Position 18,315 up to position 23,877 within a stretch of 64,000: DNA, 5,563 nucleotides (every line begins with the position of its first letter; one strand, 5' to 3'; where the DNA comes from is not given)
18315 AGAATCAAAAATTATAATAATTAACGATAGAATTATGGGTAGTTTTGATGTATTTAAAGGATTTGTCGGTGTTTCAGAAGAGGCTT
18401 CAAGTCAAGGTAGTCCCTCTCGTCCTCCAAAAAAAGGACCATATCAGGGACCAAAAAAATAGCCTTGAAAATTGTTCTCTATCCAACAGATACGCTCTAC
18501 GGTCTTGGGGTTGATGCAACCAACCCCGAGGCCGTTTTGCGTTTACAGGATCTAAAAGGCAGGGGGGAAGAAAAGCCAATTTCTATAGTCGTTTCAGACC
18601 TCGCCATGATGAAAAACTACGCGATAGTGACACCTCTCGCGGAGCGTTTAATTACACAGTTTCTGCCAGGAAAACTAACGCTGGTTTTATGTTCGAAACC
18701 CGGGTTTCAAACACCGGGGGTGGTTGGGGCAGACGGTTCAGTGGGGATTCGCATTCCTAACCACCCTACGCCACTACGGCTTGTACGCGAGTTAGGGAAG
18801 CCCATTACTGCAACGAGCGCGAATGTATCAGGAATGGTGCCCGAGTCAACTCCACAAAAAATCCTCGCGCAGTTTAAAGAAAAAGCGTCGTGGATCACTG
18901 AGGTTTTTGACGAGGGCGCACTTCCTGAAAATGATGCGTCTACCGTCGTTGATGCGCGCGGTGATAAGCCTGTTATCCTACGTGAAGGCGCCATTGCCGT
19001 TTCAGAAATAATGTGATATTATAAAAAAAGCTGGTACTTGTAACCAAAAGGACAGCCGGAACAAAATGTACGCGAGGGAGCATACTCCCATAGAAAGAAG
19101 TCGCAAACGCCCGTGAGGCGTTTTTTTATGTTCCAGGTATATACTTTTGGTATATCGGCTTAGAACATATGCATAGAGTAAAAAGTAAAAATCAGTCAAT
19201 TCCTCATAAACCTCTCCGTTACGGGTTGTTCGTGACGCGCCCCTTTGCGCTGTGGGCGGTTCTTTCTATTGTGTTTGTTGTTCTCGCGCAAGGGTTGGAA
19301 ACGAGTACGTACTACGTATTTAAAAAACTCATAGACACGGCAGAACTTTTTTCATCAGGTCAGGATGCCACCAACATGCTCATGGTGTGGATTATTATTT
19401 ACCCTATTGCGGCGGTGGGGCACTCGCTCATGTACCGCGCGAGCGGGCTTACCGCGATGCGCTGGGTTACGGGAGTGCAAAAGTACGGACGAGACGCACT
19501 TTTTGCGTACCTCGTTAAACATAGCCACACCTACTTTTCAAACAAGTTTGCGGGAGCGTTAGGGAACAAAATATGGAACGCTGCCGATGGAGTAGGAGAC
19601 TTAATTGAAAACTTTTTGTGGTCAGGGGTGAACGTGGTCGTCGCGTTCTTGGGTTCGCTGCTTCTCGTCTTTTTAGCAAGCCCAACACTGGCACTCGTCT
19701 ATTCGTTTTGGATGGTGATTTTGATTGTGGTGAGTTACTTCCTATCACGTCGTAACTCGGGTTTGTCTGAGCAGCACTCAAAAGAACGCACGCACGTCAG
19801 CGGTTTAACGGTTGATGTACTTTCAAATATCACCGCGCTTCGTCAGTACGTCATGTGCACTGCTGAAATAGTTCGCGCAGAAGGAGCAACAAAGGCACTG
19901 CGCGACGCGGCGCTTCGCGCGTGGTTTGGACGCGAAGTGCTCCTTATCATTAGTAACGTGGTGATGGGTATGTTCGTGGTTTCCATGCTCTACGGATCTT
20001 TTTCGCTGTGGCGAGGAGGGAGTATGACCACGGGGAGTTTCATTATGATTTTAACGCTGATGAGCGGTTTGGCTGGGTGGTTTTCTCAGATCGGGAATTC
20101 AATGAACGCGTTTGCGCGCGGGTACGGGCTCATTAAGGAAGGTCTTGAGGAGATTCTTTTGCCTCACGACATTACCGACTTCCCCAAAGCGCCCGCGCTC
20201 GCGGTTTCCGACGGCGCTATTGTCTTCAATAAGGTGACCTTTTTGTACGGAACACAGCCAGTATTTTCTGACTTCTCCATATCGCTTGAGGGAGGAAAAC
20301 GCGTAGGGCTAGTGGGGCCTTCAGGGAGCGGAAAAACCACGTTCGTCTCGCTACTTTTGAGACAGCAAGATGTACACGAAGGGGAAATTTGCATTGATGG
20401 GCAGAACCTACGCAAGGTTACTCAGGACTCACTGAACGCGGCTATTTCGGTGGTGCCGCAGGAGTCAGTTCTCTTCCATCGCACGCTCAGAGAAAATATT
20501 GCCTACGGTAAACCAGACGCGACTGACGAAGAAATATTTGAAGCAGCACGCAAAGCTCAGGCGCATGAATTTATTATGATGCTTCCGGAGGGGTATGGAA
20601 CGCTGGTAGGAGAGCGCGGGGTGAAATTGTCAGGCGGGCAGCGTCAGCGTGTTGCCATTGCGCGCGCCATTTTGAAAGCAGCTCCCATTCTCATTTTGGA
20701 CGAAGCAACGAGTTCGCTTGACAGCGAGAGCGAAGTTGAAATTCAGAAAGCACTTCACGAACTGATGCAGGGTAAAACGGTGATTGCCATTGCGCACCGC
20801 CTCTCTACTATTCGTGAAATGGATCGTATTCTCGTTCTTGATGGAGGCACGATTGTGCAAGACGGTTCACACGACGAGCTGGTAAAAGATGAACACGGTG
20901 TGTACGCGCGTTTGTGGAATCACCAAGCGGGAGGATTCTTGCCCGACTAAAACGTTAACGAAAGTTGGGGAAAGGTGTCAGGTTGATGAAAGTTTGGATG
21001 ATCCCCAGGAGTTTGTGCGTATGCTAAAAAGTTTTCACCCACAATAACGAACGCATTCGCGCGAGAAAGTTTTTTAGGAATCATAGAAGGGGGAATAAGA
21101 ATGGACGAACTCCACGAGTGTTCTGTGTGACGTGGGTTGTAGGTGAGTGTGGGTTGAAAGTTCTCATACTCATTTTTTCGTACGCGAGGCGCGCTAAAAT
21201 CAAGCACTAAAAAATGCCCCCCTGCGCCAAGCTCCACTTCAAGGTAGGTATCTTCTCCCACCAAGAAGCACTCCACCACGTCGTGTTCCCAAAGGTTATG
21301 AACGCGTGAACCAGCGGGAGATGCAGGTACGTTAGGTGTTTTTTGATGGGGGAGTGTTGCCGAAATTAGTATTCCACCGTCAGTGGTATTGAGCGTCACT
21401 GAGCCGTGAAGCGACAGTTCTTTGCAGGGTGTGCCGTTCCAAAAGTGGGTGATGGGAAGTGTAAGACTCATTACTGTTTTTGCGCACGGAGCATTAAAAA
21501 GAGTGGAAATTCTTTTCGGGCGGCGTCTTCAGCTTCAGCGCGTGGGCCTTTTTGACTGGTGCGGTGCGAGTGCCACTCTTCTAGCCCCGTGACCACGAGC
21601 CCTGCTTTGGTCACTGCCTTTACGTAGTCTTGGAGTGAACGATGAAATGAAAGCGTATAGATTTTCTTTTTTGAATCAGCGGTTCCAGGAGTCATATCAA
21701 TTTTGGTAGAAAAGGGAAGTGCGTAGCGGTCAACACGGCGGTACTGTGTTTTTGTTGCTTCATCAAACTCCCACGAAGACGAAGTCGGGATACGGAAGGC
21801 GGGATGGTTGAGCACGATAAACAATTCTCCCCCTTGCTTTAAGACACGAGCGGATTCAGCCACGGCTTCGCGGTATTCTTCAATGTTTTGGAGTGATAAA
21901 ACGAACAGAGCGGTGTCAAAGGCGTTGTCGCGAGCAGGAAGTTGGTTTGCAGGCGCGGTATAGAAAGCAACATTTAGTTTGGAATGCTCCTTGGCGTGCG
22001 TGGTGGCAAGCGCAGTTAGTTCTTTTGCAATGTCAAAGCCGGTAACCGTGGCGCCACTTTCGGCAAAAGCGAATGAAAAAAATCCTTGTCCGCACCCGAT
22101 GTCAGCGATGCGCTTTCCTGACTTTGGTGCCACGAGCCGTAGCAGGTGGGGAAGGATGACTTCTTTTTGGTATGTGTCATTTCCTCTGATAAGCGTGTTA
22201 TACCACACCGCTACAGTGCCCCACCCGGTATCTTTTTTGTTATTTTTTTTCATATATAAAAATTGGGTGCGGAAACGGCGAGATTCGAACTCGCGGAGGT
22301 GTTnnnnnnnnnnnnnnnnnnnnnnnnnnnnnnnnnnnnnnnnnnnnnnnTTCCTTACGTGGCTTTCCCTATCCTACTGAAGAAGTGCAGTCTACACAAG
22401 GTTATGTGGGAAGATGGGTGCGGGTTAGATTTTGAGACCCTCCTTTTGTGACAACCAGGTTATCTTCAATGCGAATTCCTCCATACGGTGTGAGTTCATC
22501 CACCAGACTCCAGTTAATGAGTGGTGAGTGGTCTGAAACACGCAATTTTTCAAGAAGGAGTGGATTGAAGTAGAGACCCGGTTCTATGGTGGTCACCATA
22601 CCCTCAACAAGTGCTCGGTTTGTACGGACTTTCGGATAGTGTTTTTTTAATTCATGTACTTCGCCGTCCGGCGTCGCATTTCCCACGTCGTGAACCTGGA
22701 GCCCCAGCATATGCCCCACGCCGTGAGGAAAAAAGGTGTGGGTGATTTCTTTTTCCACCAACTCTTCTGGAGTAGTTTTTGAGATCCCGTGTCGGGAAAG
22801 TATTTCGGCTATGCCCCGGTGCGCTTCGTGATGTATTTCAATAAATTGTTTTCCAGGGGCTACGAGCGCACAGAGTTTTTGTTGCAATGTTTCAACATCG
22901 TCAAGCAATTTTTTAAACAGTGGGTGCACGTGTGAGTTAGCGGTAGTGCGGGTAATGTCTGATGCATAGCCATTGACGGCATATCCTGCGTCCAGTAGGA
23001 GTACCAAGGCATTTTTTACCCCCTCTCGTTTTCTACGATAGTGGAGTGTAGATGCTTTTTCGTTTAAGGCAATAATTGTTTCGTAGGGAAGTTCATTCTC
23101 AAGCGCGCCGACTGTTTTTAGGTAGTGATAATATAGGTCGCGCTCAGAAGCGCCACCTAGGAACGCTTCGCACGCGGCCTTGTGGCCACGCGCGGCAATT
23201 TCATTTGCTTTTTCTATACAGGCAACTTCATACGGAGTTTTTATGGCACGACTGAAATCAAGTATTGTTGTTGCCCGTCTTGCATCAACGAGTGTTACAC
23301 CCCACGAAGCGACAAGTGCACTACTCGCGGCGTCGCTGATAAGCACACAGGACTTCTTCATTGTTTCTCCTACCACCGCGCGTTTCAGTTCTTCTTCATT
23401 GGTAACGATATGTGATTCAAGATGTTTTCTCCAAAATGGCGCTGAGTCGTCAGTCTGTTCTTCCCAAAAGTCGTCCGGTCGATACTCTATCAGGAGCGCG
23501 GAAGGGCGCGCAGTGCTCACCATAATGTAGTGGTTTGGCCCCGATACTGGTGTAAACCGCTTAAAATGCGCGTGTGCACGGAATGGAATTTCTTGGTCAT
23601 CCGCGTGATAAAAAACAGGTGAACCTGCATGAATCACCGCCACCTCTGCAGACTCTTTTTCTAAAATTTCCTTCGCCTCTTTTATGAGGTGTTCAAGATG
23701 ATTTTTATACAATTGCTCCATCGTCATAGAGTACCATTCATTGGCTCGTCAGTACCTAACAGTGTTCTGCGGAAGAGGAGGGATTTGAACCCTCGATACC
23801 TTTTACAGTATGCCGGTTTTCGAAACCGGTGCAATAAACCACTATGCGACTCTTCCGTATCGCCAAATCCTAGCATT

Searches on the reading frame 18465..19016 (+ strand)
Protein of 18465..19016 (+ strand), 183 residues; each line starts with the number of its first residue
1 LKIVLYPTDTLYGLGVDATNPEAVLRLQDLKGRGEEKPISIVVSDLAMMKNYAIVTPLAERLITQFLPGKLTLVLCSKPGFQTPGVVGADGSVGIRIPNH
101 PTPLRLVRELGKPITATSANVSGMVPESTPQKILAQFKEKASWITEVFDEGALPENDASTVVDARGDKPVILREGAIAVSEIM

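Call 42: search_protein_families(library=pfam, proteins=[window:18465-19016:+], max_evalue=0.001)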
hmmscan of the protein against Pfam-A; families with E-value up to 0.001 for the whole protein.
window:18465-19016:+ (183 aa): 1 family
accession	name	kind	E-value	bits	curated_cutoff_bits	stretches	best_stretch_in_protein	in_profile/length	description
PF01300.24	Sua5_yciO_yrdC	-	2.5e-46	157.8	25.1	1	2-175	7-178/178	Telomere recombination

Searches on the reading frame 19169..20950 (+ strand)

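Call 13: search_protein_families(library=pfam, proteins=[window:19169-20950:+], max_evalue=0.001)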
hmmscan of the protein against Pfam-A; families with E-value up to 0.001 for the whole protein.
window:19169-20950:+ (593 aa): 5 families
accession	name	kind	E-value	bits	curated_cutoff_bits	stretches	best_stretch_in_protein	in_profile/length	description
PF00005.33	ABC_tran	-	3e-31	109.3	25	1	367-515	2-137/137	ABC transporter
PF00664.28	ABC_membrane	-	3.6e-19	69.9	28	1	32-301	3-270/274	ABC transporter transmembrane region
PF02463.25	SMC_N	-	1.9e-07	31.2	40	1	407-555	111-209/220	RecF/RecN/SMC N terminal domain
PF00004.35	AAA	-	0.00032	21.6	21.2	0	381-549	3-115/131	ATPase family associated with various cellular activities (AAA)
PF13401.12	AAA_22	-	0.00073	20.3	27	0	381-521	10-97/130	AAA domain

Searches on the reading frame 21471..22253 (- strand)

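Call 13: search_protein_families(library=pfam, proteins=[window:21471-22253:-], max_evalue=0.001)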
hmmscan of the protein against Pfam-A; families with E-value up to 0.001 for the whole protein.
window:21471-22253:- (260 aa): 10 families
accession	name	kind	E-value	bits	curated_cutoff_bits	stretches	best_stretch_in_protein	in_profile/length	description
PF08241.18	Methyltransf_11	-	8.9e-21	74.8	21.2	1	51-146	2-95/95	Methyltransferase domain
PF13649.12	Methyltransf_25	-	1.9e-18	67.4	27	1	49-142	1-97/97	Methyltransferase domain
PF13847.12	Methyltransf_31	-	3.1e-16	59.8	27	1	44-146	2-109/145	Methyltransferase domain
PF01209.24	Ubie_methyltran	-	7.9e-16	58.6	20.1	1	38-147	40-152/233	ubiE/COQ5 methyltransferase family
PF08242.18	Methyltransf_12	-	1.9e-12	48.2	30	1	51-144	2-98/98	Methyltransferase domain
PF13489.12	Methyltransf_23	-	9.9e-11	42.1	27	1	31-148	7-118/164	Methyltransferase domain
PF05175.20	MTS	-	1.1e-07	32.1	23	1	37-150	23-142/170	Methyltransferase small domain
PF05148.21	Methyltransf_8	-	8.9e-07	29.4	27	1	46-146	73-156/219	Hypothetical methyltransferase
PF13679.12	Methyltransf_32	-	0.00015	22.1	27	1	39-91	19-77/143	Methyltransferase domain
PF08003.17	Methyltransf_9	-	0.00017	21.1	23.8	1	33-144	107-215/315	Protein of unknown function (DUF1698)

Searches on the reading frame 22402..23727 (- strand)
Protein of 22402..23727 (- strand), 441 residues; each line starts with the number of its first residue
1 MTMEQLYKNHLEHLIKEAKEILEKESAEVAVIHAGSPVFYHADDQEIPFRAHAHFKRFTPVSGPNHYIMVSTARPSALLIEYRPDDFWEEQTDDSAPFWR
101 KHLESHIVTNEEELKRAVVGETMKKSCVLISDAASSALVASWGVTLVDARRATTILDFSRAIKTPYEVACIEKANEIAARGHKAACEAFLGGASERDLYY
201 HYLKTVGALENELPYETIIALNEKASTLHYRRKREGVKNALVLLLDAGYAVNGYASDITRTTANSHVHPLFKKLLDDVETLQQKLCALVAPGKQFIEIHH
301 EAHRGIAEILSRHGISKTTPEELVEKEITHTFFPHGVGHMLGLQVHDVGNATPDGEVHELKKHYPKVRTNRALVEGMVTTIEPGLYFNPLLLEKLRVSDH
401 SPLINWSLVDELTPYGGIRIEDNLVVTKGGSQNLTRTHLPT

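Call 13: search_protein_families(library=pfam, proteins=[window:22402-23727:-], max_evalue=0.001)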
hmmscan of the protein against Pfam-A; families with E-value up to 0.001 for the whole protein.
window:22402-23727:- (441 aa): 2 families
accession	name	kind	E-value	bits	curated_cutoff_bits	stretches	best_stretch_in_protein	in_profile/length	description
PF00557.29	Peptidase_M24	-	2.9e-43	148.5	23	1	170-428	2-208/208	Metallopeptidase family M24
PF21216.2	PepQ_N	-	9.8e-23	81.2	27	1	5-140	1-134/152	Xaa-Pro dipeptidase, N-terminal domain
